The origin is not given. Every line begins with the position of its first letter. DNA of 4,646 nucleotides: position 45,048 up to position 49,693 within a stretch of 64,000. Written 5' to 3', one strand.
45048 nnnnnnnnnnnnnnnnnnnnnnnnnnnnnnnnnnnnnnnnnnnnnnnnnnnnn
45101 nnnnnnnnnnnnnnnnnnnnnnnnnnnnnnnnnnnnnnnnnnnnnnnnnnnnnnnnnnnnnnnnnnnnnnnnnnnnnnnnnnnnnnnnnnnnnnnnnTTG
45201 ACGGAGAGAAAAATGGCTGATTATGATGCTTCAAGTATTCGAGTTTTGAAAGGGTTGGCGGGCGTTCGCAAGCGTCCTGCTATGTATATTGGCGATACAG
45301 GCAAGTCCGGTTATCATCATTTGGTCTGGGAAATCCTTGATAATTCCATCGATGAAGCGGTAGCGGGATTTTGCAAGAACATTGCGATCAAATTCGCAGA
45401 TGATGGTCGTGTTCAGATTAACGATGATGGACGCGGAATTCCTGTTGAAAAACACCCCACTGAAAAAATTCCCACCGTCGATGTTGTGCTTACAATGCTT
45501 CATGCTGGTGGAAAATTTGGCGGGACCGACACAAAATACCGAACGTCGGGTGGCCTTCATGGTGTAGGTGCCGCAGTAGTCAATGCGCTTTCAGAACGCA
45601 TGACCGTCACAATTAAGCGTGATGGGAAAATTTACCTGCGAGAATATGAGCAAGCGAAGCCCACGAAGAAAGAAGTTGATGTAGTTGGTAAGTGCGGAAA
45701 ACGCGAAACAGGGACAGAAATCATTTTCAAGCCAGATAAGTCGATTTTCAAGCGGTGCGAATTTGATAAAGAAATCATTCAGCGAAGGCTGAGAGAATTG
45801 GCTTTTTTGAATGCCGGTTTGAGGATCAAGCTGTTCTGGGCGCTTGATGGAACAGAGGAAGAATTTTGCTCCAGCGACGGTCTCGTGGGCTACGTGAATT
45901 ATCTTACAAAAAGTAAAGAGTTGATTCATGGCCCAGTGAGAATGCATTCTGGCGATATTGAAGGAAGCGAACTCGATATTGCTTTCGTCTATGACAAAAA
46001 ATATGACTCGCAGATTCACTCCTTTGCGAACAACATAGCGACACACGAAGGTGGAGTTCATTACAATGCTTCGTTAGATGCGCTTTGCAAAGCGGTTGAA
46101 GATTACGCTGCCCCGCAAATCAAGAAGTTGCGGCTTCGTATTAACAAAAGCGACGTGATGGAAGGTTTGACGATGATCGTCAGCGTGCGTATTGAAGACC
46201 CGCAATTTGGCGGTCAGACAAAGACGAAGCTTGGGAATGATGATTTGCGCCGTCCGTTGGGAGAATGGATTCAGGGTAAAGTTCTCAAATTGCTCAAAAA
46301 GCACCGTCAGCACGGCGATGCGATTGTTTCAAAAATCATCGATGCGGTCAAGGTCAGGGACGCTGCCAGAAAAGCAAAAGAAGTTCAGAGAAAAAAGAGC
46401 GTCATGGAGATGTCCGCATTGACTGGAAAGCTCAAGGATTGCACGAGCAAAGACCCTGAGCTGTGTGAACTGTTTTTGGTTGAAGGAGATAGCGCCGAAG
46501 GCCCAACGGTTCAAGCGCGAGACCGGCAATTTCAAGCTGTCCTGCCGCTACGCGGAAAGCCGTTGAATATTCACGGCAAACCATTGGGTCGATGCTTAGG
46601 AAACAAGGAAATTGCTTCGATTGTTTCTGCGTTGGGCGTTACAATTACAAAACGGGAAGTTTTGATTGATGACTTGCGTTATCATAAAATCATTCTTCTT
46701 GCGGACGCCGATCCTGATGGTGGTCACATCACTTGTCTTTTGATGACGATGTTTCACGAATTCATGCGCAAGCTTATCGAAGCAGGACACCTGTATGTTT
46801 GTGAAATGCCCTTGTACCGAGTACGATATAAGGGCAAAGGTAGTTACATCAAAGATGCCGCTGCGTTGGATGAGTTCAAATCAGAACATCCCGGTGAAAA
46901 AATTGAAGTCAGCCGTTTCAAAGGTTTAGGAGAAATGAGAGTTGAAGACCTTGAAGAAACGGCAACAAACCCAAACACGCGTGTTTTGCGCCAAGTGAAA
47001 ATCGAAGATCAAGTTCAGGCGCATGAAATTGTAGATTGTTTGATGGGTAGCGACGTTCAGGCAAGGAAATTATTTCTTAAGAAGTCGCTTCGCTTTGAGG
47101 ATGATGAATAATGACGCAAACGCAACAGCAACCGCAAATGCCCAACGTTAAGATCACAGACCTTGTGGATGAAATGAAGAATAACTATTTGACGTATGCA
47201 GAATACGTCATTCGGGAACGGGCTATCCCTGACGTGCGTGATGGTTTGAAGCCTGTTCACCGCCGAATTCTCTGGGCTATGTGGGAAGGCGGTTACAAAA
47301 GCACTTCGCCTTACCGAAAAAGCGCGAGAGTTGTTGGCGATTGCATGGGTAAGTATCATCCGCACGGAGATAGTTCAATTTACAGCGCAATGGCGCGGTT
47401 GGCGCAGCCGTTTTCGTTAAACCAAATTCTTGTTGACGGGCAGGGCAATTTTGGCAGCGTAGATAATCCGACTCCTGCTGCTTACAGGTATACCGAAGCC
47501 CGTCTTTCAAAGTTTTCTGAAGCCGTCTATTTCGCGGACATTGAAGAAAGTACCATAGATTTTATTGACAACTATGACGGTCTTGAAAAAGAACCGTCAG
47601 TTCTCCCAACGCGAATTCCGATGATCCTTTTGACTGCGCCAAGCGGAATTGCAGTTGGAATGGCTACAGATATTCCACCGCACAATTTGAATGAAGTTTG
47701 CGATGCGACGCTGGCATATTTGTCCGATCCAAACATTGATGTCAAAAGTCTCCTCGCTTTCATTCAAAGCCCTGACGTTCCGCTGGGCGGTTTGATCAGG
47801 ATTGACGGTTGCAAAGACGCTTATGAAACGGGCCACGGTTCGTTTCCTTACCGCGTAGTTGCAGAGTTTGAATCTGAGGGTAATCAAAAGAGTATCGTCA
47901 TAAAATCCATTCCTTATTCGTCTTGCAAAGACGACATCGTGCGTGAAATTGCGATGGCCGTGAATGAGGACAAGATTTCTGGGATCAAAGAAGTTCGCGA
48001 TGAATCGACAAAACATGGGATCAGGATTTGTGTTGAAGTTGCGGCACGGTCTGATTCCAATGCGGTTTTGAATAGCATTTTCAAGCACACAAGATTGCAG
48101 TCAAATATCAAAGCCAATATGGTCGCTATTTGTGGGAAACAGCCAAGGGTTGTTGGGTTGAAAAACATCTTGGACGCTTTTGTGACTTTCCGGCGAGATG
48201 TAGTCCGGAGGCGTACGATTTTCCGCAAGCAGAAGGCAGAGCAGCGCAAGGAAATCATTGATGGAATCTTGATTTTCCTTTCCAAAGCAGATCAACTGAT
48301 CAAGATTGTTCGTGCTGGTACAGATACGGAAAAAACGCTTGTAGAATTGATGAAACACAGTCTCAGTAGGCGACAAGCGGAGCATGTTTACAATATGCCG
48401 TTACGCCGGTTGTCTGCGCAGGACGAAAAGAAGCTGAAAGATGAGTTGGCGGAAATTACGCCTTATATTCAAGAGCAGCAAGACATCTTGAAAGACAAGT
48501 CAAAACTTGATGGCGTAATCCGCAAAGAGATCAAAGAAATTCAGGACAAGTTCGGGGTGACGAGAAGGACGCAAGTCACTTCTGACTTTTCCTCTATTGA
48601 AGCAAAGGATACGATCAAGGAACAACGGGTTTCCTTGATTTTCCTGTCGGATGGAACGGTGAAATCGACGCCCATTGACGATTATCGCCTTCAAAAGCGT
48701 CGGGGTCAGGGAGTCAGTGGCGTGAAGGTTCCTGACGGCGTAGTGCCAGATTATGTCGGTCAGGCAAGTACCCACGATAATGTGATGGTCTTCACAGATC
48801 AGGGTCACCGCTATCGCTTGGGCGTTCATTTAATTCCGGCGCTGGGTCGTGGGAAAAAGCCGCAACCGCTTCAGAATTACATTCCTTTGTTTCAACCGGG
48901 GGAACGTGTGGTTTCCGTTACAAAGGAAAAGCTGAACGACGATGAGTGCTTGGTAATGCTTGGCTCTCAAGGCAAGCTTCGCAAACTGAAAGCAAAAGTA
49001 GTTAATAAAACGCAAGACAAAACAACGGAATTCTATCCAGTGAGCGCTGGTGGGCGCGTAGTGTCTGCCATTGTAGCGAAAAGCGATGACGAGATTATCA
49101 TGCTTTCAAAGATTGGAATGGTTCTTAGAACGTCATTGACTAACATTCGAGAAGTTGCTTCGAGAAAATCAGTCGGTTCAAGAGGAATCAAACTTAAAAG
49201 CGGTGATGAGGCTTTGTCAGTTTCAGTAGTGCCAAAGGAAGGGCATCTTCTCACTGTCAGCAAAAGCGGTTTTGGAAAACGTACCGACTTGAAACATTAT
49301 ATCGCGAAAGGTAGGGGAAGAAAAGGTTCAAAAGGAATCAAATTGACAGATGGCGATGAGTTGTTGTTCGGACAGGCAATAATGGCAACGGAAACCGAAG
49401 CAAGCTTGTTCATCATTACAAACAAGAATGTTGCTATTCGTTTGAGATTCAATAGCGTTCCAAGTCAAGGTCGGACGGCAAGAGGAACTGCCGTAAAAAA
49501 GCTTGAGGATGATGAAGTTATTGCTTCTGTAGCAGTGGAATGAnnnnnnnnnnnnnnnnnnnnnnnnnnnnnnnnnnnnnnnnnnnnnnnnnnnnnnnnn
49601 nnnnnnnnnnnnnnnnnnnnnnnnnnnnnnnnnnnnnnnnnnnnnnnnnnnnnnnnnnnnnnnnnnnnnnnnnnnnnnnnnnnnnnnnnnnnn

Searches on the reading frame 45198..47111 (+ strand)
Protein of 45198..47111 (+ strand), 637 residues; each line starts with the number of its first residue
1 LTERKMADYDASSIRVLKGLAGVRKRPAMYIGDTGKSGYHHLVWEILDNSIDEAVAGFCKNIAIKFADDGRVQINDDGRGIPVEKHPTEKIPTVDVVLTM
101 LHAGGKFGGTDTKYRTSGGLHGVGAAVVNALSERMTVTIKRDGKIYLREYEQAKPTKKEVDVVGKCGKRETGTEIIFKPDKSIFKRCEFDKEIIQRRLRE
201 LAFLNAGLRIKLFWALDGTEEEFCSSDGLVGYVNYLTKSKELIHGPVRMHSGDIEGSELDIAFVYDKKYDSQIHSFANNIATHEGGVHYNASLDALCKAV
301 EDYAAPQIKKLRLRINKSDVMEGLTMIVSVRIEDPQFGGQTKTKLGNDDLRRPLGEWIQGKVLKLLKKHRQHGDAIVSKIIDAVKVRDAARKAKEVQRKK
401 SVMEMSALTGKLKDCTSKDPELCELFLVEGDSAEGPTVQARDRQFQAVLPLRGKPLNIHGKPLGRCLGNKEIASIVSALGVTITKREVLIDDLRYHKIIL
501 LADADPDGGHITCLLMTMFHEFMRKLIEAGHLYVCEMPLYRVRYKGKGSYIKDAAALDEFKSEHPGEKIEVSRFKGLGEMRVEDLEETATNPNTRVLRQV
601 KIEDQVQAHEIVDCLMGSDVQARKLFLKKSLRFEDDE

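Call 21: search_protein_families(library=pfam, proteins=[window:45198-47111:+], max_evalue=0.01)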
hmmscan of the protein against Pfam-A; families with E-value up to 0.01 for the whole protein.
window:45198-47111:+ (637 aa): 4 families
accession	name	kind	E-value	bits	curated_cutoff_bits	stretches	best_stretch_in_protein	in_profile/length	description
PF00204.31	DNA_gyraseB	-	1.3e-41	142.4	27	1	228-395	1-172/173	DNA gyrase B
PF00986.26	DNA_gyraseB_C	-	1.4e-21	76.9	29.8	1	567-627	2-62/63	DNA gyrase B subunit, carboxyl terminus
PF02518.31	HATPase_c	-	3.8e-15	56.7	26.4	1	39-180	6-108/111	Histidine kinase-, DNA gyrase B-, and HSP90-like ATPase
PF01751.28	Toprim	-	5.7e-12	46.1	23.1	1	424-536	1-95/96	Toprim domain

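Call 22: search_protein_families(library=phrogs, proteins=[window:45198-47111:+], max_evalue=0.001)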
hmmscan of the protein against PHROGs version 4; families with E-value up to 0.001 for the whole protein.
window:45198-47111:+ (637 aa): 4 families
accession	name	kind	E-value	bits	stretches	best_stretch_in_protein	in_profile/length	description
phrog_543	-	DNA, RNA and nucleotide metabolism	5.6e-159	531.4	1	2-635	16-644/661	DNA topoisomerase II large subunit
phrog_28877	-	DNA, RNA and nucleotide metabolism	4.4e-76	257.5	1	9-631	3-669/1441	DNA topoisomerase II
phrog_7229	-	DNA, RNA and nucleotide metabolism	3.2e-25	89.9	1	469-629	12-164/172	DNA topoisomerase II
phrog_12023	-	DNA, RNA and nucleotide metabolism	1.6e-09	38.3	1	573-631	4-62/71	DNA topoisomerase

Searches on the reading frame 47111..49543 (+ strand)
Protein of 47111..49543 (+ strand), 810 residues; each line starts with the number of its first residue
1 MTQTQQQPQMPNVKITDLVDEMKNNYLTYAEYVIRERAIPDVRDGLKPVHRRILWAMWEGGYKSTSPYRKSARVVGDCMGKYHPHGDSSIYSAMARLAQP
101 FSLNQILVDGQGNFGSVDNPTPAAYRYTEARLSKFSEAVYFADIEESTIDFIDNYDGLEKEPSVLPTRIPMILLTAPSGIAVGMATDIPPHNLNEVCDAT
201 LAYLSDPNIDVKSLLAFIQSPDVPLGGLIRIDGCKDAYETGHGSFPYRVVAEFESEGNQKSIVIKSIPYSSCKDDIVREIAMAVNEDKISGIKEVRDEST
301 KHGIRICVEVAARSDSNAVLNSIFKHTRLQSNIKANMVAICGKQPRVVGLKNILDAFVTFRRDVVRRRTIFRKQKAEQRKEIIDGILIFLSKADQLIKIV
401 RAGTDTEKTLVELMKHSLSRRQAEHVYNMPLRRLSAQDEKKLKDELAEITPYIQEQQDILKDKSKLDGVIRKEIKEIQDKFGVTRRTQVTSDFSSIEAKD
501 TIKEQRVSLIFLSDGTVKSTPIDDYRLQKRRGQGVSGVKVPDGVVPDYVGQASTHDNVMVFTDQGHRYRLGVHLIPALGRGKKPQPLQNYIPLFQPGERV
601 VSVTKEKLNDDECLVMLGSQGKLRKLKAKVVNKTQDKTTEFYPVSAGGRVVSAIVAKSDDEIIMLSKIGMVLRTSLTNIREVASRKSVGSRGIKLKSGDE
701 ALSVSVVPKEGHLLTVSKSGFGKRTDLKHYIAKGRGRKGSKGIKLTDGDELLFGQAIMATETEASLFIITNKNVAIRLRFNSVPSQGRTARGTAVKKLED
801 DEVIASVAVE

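Call 21: search_protein_families(library=pfam, proteins=[window:47111-49543:+], max_evalue=0.01)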
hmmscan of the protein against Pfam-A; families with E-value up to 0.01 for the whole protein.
window:47111-49543:+ (810 aa): 2 families
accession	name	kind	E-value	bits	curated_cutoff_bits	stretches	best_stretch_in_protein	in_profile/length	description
PF00521.26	DNA_topoisoIV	-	8.6e-137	457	31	1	37-474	1-431/432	DNA gyrase/topoisomerase IV, subunit A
PF03989.18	DNA_gyraseA_C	-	3.2e-39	132.6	27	4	712-752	2-42/48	DNA gyrase C-terminal domain, beta-propeller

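Call 22: search_protein_families(library=phrogs, proteins=[window:47111-49543:+], max_evalue=0.001)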
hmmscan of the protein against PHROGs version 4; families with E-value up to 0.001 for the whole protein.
window:47111-49543:+ (810 aa): 3 families
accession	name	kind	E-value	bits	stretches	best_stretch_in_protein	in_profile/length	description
phrog_551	-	DNA, RNA and nucleotide metabolism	1.2e-142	477.9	1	10-728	4-699/701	DNA topoisomerase II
phrog_28877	-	DNA, RNA and nucleotide metabolism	9.1e-109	365.8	1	14-698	684-1364/1441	DNA topoisomerase II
phrog_20354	-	DNA, RNA and nucleotide metabolism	1.2e-24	88.3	1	22-139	12-129/142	DNA topoisomerase II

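Call 58: find_related_loci(query=window:47111-49540:+, collection=genome_contigs, flank=1000)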
Query window:47111-49540:+ (810 aa) in genome_contigs; peptide patterns used: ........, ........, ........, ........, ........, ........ (x = any residue, [..] = any of these).
285 stretches matched a pattern; 66 encode a relative of the query (tblastn E <= 1e-3); 66 distinct loci.
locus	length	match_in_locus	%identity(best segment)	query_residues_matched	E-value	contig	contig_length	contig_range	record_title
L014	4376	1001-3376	39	21-808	5e-175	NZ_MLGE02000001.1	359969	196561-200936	Staphylococcus pseudintermedius strain LMG 22219 LMG19_S15_L001_R1_001_Assembly_Contig_1, whole genome shotgun sequence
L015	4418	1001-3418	39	9-808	3e-175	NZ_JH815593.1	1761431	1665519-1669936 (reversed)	Staphylococcus massiliensis CCUG 55927 scaffold00001, whole genome shotgun sequence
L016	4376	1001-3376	39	17-808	7e-173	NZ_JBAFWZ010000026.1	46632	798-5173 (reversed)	Lysinibacillus sp. 54212 NODE_26_length_46632_cov_227.200807, whole genome shotgun sequence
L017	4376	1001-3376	38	21-808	2e-170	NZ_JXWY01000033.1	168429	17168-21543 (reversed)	Staphylococcus microti strain DSM 22147 contig_35, whole genome shotgun sequence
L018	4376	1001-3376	39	21-808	1e-175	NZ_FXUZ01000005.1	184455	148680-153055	Staphylococcus cornubiensis strain NW1, whole genome shotgun sequence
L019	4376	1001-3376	38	21-808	1e-169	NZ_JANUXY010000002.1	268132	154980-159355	Staphylococcus americanisciuri strain GRT3 NODE_2_length_268132_cov_293.395226, whole genome shotgun sequence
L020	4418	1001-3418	38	9-808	1e-168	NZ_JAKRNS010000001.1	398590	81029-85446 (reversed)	Staphylococcus sp. ACRSN NODE_1_length_398590_cov_26.130956_pilon, whole genome shotgun sequence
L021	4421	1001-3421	37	9-809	7e-169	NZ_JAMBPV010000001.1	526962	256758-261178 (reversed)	Staphylococcus equorum strain TMW 2.2347 1, whole genome shotgun sequence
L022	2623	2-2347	38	30-809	4e-180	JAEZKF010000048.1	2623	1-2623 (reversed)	MAG: Bacillota bacterium isolate OH_CDB_266 k127_1463256, whole genome shotgun sequence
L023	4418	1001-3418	38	9-808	2e-168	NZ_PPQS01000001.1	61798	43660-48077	Staphylococcus schweitzeri strain DSM 28300 DSM28300_c1, whole genome shotgun sequence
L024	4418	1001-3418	37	9-808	5e-168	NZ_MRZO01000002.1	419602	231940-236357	Staphylococcus xylosus strain CCM 2738 NODE_2_length_419602_cov_348.252_ID_3, whole genome shotgun sequence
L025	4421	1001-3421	37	9-809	1e-167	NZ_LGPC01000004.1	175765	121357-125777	Staphylococcus sp. NAM3COL9 strain NA309 scaffold000004, whole genome shotgun sequence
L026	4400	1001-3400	37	9-809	1e-167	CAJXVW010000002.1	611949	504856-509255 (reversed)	MAG TPA_asm: uncultured Tenericutes bacterium isolate SRR6201695_bin.11_MetaBAT_v2.12.1_MAG genome assembly, contig: NOD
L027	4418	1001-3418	38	9-808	2e-167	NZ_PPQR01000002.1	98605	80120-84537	Staphylococcus simiae strain CCUG 51256 3053c986-4193-4ef7-9124-b67535b4293d_c2, whole genome shotgun sequence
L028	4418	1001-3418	37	9-808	2e-167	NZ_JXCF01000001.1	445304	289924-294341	Staphylococcus gallinarum strain DSM 20610 contig_1, whole genome shotgun sequence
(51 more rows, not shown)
